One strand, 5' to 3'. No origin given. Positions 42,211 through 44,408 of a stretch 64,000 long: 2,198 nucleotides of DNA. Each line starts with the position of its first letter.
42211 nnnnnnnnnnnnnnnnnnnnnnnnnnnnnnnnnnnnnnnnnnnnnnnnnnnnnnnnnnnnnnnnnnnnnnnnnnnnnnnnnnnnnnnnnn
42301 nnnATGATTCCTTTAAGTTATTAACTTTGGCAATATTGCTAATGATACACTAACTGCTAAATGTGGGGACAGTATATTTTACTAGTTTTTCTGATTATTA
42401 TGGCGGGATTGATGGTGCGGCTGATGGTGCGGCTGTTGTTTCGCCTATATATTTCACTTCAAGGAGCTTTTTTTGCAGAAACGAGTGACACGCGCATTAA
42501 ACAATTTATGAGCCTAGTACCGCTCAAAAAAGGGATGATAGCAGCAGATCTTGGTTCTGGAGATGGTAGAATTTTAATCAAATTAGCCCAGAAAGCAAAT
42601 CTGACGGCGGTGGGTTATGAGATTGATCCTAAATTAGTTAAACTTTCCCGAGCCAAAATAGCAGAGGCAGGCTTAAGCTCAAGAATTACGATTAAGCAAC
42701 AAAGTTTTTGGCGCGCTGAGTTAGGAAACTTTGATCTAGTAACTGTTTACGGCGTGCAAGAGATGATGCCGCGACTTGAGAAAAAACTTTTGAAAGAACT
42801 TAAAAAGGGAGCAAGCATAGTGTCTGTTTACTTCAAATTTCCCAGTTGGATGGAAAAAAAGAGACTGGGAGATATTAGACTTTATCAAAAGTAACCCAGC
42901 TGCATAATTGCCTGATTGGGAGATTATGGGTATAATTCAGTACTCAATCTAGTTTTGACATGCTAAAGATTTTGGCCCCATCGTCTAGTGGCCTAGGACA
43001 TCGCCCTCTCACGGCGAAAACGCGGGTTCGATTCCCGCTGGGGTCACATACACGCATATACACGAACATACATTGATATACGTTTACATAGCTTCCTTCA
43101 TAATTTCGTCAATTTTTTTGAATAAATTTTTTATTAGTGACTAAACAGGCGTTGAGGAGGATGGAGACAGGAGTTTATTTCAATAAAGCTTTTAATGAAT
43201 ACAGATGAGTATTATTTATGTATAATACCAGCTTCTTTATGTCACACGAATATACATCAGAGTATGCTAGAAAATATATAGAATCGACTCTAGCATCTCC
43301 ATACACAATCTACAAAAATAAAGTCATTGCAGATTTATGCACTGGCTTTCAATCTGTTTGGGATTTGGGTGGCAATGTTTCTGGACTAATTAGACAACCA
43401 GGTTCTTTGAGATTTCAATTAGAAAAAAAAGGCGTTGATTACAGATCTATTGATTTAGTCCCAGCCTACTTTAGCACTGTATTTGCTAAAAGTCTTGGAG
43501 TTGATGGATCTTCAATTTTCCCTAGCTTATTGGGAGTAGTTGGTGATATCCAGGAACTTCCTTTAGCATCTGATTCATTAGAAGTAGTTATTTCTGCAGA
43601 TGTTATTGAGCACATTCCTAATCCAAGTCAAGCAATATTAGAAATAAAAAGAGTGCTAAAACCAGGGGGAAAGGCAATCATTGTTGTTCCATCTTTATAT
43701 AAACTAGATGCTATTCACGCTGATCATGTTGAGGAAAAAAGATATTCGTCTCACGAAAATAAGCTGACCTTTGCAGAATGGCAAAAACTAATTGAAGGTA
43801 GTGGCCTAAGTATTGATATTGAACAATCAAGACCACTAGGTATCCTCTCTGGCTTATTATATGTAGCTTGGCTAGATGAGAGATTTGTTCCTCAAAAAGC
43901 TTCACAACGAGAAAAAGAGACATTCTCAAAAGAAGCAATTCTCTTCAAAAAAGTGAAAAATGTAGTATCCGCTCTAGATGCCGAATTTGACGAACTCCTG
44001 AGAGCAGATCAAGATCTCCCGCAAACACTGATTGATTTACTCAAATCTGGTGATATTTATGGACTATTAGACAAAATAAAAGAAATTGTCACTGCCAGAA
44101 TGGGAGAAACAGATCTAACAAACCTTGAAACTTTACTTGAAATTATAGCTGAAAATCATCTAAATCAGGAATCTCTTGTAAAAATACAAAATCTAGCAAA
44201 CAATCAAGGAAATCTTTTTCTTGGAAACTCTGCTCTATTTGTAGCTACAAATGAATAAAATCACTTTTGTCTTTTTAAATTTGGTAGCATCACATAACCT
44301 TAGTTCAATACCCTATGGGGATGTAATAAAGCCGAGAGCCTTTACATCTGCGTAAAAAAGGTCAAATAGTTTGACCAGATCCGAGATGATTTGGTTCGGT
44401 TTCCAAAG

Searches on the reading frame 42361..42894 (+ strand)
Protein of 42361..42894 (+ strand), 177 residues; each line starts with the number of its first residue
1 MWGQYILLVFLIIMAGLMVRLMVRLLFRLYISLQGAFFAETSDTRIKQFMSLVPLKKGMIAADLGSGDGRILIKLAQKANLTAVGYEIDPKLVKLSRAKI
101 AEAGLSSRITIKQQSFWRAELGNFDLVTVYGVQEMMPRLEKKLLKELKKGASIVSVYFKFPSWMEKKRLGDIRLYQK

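Call 46: search_protein_families(library=pfam, proteins=[window:42361-42894:+], max_evalue=0.001)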
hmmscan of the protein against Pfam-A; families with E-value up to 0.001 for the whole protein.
window:42361-42894:+ (177 aa): 9 families
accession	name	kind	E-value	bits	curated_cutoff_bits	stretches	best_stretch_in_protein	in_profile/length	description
PF13847.12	Methyltransf_31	-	5.1e-09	36.4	27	1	56-157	2-111/145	Methyltransferase domain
PF13649.12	Methyltransf_25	-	8e-09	36.5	27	1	62-148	2-90/97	Methyltransferase domain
PF08242.18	Methyltransf_12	-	2.8e-07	31.6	30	1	63-147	2-88/98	Methyltransferase domain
PF08241.18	Methyltransf_11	-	3.9e-06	27.9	21.2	1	63-147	2-83/95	Methyltransferase domain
PF13489.12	Methyltransf_23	-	1.7e-05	25.1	27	1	55-154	20-115/164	Methyltransferase domain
PF08123.19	DOT1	-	1.9e-05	24.8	23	1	30-99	15-85/205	Histone methylation protein DOT1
PF02353.26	CMAS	-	0.00011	22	27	1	43-134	48-138/273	Mycolic acid cyclopropane synthetase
PF05175.20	MTS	-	0.00031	20.8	23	1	32-127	6-102/170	Methyltransferase small domain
PF12847.13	Methyltransf_18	-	0.00066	20.2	27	1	44-132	3-91/151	Methyltransferase domain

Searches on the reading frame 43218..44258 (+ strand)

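Call 39: search_protein_families(library=pfam, proteins=[window:43218-44258:+], max_evalue=0.001)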
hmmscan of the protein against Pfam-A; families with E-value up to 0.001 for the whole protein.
window:43218-44258:+ (346 aa): 5 families
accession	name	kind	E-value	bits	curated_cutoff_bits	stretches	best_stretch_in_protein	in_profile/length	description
PF08241.18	Methyltransf_11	-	3e-13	50.6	21.2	1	106-155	46-95/95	Methyltransferase domain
PF13847.12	Methyltransf_31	-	3.8e-09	36.8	27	1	108-172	60-123/145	Methyltransferase domain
PF13649.12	Methyltransf_25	-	8.8e-07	30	27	1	107-151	51-97/97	Methyltransferase domain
PF13489.12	Methyltransf_23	-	2.5e-06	27.8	27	1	115-164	76-124/164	Methyltransferase domain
PF08242.18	Methyltransf_12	-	4.1e-05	24.7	30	1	109-152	56-97/98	Methyltransferase domain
